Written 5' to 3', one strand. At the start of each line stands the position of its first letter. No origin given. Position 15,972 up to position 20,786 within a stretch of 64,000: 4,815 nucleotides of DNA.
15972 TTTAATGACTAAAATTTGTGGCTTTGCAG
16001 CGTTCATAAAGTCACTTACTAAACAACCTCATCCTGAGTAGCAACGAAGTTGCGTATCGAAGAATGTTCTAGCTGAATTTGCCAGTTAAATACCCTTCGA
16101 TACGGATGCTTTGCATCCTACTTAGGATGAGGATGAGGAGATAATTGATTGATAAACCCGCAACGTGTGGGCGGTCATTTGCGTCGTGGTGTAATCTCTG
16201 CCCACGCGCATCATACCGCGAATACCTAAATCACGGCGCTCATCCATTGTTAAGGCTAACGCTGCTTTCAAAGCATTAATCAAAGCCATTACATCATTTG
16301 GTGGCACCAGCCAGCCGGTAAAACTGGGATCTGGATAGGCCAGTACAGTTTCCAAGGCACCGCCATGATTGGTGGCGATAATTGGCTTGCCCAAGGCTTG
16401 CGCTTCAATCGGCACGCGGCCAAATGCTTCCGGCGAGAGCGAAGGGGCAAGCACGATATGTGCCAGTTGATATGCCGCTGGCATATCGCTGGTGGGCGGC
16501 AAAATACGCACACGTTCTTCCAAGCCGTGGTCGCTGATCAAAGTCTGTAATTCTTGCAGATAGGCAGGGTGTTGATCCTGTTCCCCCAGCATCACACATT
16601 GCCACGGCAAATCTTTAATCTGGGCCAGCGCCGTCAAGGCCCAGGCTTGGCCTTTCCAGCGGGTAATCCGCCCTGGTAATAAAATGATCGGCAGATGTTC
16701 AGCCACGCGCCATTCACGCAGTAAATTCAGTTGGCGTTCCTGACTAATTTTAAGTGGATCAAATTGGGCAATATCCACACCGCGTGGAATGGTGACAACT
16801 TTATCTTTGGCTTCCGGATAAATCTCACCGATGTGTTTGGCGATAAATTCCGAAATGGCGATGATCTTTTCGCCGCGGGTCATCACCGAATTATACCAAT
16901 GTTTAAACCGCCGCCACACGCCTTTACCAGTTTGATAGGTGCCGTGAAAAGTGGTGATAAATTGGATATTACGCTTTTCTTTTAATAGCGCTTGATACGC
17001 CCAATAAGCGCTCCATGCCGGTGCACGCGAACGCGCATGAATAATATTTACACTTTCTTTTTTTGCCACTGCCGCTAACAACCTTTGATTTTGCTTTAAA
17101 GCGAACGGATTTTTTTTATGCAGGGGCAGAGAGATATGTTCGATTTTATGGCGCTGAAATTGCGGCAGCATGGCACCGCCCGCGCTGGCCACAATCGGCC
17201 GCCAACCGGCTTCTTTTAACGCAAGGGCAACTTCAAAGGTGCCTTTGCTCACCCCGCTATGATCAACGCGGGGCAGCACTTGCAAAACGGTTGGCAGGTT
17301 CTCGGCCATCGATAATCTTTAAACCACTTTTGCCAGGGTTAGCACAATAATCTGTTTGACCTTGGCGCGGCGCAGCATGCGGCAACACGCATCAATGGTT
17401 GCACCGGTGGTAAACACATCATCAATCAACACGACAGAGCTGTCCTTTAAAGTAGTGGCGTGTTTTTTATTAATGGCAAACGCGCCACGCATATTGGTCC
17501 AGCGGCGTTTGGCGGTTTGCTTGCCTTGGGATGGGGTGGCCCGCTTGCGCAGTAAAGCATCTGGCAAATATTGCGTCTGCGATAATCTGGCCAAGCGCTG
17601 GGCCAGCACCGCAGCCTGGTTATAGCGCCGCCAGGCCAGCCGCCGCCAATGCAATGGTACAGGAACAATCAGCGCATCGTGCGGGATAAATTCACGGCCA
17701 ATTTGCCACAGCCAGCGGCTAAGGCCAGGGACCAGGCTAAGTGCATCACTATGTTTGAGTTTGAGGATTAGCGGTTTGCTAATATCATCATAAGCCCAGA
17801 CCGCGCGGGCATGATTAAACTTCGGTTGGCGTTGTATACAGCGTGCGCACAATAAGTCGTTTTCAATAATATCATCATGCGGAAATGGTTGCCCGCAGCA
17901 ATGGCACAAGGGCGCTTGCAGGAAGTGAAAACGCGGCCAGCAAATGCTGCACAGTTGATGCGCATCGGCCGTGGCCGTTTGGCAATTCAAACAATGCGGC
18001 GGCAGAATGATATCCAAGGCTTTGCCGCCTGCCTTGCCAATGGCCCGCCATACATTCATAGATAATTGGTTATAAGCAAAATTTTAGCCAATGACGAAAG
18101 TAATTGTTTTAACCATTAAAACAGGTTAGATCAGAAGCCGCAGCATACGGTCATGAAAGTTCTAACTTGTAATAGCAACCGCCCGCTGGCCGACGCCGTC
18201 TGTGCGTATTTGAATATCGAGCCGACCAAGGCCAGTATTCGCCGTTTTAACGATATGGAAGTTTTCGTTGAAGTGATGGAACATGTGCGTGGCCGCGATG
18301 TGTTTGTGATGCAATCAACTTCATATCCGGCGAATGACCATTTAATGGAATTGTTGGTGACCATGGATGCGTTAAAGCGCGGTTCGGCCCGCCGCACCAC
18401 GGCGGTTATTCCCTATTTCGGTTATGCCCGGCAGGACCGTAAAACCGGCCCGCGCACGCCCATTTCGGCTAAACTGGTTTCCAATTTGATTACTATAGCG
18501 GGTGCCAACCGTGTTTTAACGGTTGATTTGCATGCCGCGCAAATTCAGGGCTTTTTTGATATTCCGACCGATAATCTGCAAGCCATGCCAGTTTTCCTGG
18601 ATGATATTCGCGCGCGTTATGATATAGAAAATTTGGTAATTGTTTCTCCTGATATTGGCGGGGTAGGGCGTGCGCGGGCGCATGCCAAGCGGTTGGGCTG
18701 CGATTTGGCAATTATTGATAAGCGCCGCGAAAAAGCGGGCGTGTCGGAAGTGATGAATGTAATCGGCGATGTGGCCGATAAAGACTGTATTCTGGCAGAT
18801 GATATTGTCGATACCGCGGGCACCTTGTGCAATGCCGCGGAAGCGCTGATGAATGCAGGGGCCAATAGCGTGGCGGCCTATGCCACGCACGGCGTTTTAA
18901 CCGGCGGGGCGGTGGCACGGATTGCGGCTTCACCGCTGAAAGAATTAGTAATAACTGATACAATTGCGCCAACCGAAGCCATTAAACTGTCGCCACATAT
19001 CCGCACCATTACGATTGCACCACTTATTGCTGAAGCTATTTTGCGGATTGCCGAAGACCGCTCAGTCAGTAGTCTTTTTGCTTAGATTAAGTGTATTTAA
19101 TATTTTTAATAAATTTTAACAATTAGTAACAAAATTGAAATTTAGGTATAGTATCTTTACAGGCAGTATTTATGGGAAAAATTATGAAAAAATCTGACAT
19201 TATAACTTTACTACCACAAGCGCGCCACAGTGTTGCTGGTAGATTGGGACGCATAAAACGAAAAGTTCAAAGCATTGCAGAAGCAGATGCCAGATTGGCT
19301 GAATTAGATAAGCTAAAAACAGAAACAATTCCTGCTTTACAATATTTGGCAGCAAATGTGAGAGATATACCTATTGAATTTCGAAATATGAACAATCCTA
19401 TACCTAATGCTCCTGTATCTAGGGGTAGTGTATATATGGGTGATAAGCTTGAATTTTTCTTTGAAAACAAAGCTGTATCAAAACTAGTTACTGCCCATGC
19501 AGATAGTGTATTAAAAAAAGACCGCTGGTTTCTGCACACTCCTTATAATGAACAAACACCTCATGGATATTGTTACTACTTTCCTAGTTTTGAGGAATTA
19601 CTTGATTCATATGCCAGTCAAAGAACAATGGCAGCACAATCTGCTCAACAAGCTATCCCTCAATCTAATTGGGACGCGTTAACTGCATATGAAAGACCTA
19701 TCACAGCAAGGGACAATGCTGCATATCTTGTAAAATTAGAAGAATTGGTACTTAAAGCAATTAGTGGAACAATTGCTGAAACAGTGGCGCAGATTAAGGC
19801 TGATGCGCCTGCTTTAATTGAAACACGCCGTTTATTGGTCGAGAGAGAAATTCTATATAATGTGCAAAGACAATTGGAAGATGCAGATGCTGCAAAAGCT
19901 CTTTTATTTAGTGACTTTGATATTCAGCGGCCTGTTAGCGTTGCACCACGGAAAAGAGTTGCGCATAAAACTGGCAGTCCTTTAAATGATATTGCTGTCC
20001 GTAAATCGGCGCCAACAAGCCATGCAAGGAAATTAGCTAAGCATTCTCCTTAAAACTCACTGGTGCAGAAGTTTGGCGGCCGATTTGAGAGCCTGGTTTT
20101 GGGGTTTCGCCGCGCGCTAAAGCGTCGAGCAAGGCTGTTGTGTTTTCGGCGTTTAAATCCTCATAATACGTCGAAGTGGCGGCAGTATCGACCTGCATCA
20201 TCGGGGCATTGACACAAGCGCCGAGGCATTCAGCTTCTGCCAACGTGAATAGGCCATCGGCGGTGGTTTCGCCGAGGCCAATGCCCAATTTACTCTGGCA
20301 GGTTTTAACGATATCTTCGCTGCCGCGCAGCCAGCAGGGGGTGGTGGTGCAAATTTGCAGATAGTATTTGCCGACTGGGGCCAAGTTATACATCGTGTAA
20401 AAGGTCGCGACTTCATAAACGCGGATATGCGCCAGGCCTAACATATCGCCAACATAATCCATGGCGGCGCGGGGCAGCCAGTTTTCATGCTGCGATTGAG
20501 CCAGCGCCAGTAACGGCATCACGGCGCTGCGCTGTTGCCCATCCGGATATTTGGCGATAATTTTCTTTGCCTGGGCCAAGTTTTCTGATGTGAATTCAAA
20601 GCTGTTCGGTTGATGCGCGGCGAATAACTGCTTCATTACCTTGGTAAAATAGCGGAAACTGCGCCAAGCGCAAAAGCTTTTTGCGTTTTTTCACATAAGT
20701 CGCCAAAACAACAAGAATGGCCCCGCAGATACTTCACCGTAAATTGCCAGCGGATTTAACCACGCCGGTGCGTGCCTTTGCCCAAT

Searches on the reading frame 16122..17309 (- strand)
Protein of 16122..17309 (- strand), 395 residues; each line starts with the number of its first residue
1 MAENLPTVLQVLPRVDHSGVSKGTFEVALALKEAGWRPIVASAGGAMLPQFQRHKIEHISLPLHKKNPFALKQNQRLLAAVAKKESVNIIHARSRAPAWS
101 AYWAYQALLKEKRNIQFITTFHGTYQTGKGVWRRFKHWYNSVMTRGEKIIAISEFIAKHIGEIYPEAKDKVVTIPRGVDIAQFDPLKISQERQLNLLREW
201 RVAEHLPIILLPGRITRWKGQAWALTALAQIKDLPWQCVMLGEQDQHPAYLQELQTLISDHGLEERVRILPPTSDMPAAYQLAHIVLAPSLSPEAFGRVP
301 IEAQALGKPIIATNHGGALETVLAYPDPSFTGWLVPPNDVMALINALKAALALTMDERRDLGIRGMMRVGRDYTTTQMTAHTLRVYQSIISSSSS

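Call 71: search_protein_families(library=pfam, proteins=[window:16122-17309:-], max_evalue=0.00001)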
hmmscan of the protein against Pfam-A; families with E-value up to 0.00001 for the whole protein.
window:16122-17309:- (395 aa): 5 families
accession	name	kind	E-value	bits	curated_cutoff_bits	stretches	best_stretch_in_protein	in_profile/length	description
PF00534.26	Glycos_transf_1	-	1.5e-29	103.2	26.4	1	200-362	9-166/172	Glycosyl transferases group 1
PF13439.12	Glyco_transf_4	-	6.9e-26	91.7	28.5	1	18-181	2-169/170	Glycosyltransferase Family 4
PF13692.12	Glyco_trans_1_4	-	1.7e-25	90.4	27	1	207-351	2-140/142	Glycosyl transferases group 1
PF13579.12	Glyco_trans_4_4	-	3.8e-10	40.8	29.7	1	19-177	2-158/158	Glycosyl transferase 4-like domain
PF20706.3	GT4-conflict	-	3e-06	26.9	26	1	169-325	163-323/385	Family 4 Glycosyltransferase in conflict systems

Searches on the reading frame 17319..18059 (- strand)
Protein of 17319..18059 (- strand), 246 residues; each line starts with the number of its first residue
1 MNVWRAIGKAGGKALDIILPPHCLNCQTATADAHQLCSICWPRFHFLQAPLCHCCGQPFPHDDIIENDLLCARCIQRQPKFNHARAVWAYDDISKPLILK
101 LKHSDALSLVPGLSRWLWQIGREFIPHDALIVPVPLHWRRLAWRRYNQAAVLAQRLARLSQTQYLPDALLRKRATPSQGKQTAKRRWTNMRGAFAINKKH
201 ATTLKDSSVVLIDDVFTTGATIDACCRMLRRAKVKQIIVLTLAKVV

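Call 71: search_protein_families(library=pfam, proteins=[window:17319-18059:-], max_evalue=0.00001)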
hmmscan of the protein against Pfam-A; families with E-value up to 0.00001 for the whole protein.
window:17319-18059:- (246 aa): 2 families
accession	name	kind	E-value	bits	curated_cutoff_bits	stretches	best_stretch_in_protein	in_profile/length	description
PF18912.6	DZR_2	-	3.4e-14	52.8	27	1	14-74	1-55/56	Double zinc ribbon domain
PF00156.33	Pribosyltran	-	1.7e-08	34.3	26.3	1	152-243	43-124/158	Phosphoribosyl transferase domain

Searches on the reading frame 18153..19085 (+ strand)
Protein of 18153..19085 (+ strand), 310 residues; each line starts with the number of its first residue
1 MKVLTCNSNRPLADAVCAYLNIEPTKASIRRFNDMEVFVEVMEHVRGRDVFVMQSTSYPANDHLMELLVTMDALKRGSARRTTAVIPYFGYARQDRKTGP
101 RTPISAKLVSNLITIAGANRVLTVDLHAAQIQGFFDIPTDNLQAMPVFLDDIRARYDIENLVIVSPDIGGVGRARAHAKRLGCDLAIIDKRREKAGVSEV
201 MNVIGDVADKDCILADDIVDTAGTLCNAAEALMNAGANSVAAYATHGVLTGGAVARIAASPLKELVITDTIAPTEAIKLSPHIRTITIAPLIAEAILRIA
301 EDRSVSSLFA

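Call 71: search_protein_families(library=pfam, proteins=[window:18153-19085:+], max_evalue=0.00001)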
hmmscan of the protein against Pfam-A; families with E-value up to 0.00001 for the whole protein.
window:18153-19085:+ (310 aa): 3 families
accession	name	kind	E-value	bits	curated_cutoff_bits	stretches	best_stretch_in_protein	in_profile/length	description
PF13793.12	Pribosyltran_N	-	8.9e-47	158.2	25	1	1-117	1-117/117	N-terminal domain of ribose phosphate pyrophosphokinase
PF14572.12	Pribosyl_synth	-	9e-27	94.6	27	1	200-309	74-183/184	Phosphoribosyl synthetase-associated domain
PF00156.33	Pribosyltran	-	2.1e-18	66.6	26.3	1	152-247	22-125/158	Phosphoribosyl transferase domain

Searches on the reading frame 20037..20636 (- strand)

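Call 71: search_protein_families(library=pfam, proteins=[window:20037-20636:-], max_evalue=0.00001)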
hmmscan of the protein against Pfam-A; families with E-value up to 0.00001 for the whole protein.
window:20037-20636:- (199 aa): 1 family
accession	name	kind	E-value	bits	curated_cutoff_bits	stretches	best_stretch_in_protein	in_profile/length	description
PF01257.25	2Fe-2S_thioredx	-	1.1e-55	187.9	24.8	1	23-173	1-144/145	Thioredoxin-like [2Fe-2S] ferredoxin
